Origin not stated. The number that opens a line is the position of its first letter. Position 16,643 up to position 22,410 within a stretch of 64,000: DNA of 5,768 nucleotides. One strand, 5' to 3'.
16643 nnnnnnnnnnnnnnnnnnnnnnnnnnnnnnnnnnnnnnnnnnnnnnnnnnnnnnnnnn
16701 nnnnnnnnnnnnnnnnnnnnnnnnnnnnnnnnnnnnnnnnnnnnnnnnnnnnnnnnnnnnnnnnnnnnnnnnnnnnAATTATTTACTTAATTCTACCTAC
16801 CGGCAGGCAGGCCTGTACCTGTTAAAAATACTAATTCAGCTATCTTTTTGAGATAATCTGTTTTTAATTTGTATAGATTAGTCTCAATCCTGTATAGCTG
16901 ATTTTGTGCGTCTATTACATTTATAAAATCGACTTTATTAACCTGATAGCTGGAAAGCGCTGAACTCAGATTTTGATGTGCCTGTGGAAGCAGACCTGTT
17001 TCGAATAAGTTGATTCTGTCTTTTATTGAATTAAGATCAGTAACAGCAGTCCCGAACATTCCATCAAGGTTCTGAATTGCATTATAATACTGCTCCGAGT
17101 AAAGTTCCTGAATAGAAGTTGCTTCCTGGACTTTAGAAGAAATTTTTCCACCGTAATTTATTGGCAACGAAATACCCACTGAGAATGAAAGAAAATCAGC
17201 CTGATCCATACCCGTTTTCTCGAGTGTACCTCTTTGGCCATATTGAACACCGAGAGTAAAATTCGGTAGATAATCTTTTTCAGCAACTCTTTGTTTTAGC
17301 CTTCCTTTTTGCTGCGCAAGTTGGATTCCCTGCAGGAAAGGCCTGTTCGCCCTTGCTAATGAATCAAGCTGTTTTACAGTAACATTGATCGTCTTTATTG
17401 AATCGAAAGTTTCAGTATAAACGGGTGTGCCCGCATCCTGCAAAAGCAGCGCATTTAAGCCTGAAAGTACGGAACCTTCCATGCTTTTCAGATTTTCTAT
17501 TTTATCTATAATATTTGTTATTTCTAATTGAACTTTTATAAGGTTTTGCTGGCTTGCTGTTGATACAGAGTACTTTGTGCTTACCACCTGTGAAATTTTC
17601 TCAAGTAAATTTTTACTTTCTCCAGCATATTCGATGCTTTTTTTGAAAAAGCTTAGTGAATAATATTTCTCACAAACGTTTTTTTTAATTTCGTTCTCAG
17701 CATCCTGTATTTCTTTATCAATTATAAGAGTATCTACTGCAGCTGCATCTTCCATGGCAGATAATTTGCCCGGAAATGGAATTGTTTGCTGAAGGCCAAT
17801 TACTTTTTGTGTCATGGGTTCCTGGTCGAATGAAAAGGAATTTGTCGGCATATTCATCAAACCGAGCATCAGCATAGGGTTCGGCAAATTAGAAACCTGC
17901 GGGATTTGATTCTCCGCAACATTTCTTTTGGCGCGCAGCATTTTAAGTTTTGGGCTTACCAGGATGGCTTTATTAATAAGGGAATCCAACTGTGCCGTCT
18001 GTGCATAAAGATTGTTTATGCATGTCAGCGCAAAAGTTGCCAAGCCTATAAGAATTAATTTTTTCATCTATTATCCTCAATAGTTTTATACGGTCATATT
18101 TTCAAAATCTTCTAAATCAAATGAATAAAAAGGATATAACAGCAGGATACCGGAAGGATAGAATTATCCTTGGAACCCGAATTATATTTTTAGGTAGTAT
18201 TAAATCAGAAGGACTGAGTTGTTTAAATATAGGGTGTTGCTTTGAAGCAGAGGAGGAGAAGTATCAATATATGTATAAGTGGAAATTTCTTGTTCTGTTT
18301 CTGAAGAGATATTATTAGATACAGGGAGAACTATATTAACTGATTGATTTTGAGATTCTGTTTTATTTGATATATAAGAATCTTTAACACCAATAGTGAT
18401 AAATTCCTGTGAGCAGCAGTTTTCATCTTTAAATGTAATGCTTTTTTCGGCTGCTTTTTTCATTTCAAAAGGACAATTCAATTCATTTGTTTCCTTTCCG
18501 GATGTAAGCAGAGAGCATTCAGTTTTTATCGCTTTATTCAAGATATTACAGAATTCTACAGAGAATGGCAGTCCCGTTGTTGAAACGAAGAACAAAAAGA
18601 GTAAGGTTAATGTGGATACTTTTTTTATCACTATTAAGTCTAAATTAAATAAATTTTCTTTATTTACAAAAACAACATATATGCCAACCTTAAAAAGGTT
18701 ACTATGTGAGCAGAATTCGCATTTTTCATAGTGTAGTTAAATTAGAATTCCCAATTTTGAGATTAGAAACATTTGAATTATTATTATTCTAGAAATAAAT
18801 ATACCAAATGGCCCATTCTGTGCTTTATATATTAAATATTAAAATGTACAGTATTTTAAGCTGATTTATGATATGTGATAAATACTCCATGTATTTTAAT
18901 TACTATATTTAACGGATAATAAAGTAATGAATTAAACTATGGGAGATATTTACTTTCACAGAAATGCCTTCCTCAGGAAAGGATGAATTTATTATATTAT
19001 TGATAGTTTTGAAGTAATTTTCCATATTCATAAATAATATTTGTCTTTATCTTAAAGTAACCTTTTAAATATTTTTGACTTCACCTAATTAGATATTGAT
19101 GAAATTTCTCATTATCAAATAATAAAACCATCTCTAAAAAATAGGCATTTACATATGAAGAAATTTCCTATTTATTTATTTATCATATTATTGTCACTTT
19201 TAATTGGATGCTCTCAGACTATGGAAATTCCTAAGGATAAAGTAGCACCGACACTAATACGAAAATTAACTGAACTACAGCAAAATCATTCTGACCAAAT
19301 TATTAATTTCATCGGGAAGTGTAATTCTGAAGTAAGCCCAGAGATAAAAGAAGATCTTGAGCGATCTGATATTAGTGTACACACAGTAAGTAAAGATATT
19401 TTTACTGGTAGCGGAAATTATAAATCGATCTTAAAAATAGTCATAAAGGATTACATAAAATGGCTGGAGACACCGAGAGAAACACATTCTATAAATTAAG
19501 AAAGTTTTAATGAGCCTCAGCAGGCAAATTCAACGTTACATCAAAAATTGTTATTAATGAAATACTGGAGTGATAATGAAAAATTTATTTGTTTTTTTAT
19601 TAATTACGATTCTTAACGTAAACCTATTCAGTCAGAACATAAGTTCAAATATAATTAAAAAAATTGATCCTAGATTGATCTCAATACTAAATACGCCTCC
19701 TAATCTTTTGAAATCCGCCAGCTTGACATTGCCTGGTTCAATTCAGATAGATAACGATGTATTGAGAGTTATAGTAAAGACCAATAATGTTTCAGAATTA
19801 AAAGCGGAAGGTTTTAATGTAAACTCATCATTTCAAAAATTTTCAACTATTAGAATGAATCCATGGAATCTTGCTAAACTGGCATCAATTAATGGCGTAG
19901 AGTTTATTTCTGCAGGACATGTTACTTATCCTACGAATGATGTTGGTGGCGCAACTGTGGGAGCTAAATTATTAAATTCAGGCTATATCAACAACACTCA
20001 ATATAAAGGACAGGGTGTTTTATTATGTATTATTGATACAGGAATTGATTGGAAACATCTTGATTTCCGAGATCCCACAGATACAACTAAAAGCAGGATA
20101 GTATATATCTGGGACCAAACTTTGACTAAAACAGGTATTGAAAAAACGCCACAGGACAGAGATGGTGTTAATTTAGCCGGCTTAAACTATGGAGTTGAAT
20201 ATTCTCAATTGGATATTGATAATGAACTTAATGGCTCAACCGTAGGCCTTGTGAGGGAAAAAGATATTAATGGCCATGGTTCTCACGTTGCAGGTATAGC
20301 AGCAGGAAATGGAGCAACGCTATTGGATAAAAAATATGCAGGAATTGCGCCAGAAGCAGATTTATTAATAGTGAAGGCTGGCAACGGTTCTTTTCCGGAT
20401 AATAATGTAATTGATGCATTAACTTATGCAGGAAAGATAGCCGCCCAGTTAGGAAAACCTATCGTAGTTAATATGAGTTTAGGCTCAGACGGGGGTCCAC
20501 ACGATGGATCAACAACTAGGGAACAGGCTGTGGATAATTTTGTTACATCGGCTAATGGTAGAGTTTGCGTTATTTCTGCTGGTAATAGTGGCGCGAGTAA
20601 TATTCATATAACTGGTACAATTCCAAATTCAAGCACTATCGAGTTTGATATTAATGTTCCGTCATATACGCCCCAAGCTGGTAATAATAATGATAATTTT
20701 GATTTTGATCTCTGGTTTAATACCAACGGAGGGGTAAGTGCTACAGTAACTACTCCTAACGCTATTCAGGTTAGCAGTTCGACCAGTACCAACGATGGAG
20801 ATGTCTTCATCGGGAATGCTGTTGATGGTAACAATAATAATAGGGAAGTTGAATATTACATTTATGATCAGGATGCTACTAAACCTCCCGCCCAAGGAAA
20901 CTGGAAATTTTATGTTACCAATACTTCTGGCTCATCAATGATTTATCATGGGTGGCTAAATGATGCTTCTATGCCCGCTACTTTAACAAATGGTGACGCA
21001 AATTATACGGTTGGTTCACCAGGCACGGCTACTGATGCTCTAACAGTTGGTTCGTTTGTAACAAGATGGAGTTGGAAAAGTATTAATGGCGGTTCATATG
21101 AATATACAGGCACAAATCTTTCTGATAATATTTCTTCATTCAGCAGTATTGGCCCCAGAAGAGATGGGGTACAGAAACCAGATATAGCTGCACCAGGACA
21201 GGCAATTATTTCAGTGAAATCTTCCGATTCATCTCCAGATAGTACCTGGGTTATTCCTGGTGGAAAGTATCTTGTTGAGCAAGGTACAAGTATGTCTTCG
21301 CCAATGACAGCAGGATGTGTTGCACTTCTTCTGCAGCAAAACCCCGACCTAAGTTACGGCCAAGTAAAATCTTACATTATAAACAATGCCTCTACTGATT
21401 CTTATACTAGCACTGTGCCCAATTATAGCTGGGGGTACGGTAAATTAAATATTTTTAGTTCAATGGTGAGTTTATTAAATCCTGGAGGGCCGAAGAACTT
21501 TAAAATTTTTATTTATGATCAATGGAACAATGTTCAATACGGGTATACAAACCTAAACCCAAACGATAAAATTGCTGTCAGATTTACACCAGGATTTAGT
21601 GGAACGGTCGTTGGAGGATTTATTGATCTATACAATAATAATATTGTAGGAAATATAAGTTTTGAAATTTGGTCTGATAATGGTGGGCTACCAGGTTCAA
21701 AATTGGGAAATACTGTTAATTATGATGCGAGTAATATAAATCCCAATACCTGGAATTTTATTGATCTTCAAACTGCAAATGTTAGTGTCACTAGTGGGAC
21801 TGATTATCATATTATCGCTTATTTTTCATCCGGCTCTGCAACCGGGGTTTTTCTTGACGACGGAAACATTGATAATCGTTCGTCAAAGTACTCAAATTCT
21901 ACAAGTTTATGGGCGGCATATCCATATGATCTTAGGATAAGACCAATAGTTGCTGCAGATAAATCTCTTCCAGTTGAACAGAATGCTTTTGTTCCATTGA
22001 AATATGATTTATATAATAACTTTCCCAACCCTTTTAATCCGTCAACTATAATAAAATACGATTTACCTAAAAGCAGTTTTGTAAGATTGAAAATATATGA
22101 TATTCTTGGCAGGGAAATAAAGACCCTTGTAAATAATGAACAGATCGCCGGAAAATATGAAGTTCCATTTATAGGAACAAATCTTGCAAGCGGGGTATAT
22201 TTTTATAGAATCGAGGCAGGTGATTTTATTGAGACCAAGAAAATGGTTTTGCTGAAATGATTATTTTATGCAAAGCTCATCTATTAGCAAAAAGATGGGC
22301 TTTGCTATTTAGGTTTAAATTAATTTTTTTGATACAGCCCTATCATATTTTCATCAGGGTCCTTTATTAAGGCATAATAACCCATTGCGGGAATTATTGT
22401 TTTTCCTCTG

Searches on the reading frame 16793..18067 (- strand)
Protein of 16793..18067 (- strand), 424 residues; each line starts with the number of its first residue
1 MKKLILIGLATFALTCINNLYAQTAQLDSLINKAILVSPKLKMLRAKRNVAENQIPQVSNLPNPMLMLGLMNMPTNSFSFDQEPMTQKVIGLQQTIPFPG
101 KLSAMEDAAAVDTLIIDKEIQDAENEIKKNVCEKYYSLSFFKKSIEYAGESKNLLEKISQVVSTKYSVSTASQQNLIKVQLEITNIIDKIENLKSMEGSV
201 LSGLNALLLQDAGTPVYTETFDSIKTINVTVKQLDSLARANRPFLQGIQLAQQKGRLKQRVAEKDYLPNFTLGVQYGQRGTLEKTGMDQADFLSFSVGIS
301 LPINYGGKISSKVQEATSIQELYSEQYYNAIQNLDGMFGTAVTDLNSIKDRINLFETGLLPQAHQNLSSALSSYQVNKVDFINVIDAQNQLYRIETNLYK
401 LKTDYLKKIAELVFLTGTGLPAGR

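Call 5: search_protein_families(library=pfam, proteins=[window:16793-18067:-], max_evalue=0.01)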
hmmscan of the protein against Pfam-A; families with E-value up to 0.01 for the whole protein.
window:16793-18067:- (424 aa): 1 family
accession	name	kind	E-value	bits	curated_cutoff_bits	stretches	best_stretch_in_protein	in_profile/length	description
PF02321.23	OEP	-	4.9e-36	124.7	22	2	233-417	3-187/187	Outer membrane efflux protein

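Call 6: search_protein_families(library=ncbifam, proteins=[window:16793-18067:-], max_evalue=0.01)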
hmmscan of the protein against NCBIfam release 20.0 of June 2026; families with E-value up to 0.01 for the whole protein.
window:16793-18067:- (424 aa): 5 families
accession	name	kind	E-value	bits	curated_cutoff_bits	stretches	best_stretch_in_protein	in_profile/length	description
TIGR01844.1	type_I_sec_TolC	subfamily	9.6e-17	61.1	225.15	1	225-418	210-399/414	TolC family outer membrane protein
TIGR01845.1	outer_NodT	subfamily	2.2e-10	40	210.05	1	95-413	135-454/460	efflux transporter outer membrane subunit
NF007002.0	PRK09465.1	equivalog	2.6e-08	32.9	495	1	6-414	6-421/460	outer membrane channel protein TolC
NF047721.1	ToxDrgExpTdeA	equivalog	1.4e-06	27.6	550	1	98-313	132-347/455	toxin/drug exporter TdeA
NF007390.0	PRK09915.1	equivalog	0.0057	15.4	597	1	130-413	189-472/488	MdtP family multidrug efflux transporter outer membrane subunit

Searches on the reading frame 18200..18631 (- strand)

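Call 5: search_protein_families(library=pfam, proteins=[window:18200-18631:-], max_evalue=0.01)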
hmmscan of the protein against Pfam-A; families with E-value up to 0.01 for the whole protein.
window:18200-18631:- (143 aa): 0 families

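Call 6: search_protein_families(library=ncbifam, proteins=[window:18200-18631:-], max_evalue=0.01)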
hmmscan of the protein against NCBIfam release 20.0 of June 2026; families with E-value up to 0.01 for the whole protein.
window:18200-18631:- (143 aa): 1 family
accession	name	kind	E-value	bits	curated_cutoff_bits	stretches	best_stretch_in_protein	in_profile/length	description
NF047658.1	HYC_CC_PP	subfamily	1.7e-08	35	28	1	3-132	1-124/131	HYC_CC_PP family protein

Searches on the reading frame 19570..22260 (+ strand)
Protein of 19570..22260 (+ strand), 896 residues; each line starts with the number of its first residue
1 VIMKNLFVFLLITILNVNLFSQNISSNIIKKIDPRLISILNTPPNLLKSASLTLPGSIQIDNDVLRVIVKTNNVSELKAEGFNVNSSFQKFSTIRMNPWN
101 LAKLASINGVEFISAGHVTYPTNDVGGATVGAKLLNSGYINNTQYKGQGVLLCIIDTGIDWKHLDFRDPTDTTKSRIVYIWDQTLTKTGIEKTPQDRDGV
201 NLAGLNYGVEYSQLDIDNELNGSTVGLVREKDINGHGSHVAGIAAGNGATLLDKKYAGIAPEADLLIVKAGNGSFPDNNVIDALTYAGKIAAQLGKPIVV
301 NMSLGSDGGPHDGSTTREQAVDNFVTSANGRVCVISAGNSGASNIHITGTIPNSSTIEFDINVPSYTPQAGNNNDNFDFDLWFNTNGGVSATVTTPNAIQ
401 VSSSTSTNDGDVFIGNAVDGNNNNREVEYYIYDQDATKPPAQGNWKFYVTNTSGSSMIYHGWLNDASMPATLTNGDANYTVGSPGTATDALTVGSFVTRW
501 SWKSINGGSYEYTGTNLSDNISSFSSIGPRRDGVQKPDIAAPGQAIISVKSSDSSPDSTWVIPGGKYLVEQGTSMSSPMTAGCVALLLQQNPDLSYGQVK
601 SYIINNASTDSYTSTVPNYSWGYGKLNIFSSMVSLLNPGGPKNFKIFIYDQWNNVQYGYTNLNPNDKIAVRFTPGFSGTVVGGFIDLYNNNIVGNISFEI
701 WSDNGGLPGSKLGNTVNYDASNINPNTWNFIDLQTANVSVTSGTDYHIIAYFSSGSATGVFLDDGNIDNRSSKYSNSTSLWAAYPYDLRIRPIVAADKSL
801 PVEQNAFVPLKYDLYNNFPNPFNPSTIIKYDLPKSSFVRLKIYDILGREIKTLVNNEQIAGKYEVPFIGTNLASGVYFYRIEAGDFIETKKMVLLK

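Call 46: search_protein_families(library=pfam, proteins=[window:19570-22260:+], max_evalue=0.001)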
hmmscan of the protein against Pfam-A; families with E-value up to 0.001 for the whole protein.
window:19570-22260:+ (896 aa): 2 families
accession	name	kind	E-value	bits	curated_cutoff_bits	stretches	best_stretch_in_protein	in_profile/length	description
PF00082.27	Peptidase_S8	-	9e-48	163.5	21.8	2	147-367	1-180/288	Subtilase family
PF18962.6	Por_Secre_tail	-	4.2e-08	33.8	27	1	818-893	2-74/75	Secretion system C-terminal sorting domain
